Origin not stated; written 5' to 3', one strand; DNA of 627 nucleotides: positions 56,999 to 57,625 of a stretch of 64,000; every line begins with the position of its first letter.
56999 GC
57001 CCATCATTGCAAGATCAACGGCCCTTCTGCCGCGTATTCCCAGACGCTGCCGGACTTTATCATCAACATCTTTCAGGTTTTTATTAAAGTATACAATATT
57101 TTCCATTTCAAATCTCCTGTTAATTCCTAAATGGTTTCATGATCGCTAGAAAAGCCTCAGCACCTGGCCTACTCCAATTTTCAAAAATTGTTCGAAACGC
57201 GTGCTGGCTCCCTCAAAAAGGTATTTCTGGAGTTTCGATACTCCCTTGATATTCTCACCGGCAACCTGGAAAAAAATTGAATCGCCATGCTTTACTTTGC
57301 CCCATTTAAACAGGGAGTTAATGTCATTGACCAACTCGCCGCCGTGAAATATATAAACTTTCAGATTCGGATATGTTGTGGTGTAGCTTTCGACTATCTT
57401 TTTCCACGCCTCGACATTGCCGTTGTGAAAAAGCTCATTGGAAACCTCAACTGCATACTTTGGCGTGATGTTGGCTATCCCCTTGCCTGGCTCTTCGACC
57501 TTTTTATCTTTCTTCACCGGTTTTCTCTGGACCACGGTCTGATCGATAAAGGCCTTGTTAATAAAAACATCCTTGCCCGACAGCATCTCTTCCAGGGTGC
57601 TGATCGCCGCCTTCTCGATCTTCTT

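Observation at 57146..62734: Run of four low-GC genes of unknown function including a VWA-TM-FHA-like membrane protein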

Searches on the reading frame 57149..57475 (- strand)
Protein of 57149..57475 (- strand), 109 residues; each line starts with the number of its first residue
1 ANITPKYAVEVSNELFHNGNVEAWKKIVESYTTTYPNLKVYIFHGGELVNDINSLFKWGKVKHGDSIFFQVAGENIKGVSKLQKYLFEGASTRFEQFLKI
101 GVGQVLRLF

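Call 53: search_solved_structures(query=A5, max_evalue=10, show_alignments=3)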
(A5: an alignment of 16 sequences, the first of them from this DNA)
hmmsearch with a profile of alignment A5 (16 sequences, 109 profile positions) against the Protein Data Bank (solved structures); distinct sequences matched with E-value up to 10: 9.
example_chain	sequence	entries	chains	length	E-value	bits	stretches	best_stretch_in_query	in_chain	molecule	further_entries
5zc3_B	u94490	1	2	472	3.1e-05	27.1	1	13-57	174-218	RxLR effector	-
7xvi_A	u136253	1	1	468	0.15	15.3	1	13-72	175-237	PITG_15142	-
6c8r_A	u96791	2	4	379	0.29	14.3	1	22-57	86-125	Loganic acid O-methyltransferase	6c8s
2rql_A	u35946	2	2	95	0.29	14.3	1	19-83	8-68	Probable sigma-54 modulation protein | Ribosome hibernation promoting factor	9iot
4v8h_AX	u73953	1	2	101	0.34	14.1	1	19-83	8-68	Probable sigma(54) modulation protein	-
5mk9_A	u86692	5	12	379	0.43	13.8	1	19-72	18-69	MalE1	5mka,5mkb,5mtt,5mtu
5m28_A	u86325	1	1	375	0.47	13.7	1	20-72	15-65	MalE1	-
9gx8_A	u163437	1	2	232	0.69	13.1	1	18-47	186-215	Metallo-beta-lactamase type 2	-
3ehm_A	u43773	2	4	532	1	12.6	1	4-32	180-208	SusD homolog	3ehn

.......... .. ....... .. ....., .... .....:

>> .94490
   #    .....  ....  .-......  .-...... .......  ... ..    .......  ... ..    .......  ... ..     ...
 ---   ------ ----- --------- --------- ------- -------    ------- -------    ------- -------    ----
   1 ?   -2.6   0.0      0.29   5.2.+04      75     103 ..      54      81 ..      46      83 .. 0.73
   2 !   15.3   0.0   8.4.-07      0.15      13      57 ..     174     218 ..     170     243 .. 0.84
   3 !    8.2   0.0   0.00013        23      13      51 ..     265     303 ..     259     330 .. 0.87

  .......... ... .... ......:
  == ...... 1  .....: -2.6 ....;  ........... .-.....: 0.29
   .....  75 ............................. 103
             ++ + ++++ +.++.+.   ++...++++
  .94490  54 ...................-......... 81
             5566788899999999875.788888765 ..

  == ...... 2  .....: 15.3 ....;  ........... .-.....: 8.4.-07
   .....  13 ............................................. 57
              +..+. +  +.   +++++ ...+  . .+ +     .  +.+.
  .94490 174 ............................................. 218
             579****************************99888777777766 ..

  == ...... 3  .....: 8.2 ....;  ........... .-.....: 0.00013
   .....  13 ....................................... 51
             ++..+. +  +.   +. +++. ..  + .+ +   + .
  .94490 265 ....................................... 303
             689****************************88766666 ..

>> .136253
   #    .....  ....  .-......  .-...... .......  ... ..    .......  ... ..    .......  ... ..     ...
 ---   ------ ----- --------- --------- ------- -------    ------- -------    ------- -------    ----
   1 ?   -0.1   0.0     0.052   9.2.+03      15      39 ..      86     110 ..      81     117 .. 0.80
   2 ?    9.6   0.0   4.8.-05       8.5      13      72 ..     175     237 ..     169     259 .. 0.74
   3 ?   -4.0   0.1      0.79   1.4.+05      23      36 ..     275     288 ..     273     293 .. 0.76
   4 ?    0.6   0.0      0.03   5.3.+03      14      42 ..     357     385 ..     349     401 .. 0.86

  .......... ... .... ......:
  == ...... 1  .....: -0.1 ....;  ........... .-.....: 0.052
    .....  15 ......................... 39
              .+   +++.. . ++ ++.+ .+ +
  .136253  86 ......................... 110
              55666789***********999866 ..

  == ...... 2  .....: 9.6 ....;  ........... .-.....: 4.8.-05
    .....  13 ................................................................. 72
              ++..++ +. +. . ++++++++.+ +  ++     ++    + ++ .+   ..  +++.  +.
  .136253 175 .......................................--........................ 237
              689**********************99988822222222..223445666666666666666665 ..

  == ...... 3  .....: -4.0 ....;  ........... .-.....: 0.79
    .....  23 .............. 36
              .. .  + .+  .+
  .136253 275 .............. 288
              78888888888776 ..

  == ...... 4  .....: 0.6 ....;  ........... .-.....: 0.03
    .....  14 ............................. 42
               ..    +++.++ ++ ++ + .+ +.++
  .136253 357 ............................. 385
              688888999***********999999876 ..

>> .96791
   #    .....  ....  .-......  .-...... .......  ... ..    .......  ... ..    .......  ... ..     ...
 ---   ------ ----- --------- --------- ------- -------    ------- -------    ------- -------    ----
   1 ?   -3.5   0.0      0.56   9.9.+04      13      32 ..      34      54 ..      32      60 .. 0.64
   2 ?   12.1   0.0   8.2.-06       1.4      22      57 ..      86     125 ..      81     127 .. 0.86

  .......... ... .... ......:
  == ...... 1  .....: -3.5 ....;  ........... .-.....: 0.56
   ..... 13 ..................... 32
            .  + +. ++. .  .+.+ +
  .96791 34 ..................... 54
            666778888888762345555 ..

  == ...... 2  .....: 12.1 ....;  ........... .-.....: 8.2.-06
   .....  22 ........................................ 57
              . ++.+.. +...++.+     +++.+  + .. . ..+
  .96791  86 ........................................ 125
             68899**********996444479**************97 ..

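Call 54: search_protein_families(library=pfam, alignment_id=A5, max_evalue=10)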
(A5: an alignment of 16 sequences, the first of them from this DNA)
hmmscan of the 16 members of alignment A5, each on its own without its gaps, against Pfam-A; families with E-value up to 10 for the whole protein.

A. member 1, seq(109 aa): 1 family
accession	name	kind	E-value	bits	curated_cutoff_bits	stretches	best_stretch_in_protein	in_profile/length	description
PF06304.16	DUF1048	-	0.13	13.1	29.6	0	25-48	18-41/102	Protein of unknown function (DUF1048)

B. families by the number of members that match (of 16 scanned): 9 families
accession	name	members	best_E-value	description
PF02431.20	Chalcone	6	0.0078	Chalcone-flavanone isomerase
PF04994.19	TfoX_C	2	0.015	TfoX C-terminal domain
PF00240.29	ubiquitin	2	0.15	Ubiquitin family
PF24988.1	NEW1_HB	1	0.03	NEW1 helical bundle domain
PF21419.2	RoxA-like_Cyt-c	1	0.093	RoxA-like, cytochrome c-like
PF06304.16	DUF1048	1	0.13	Protein of unknown function (DUF1048)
PF11543.14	UN_NPL4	1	0.19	Nuclear pore localisation protein NPL4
PF11965.13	DUF3479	1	0.23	Domain of unknown function (DUF3479)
PF17112.10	Tom6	1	0.25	Mitochondrial import receptor subunit Tom6, fungal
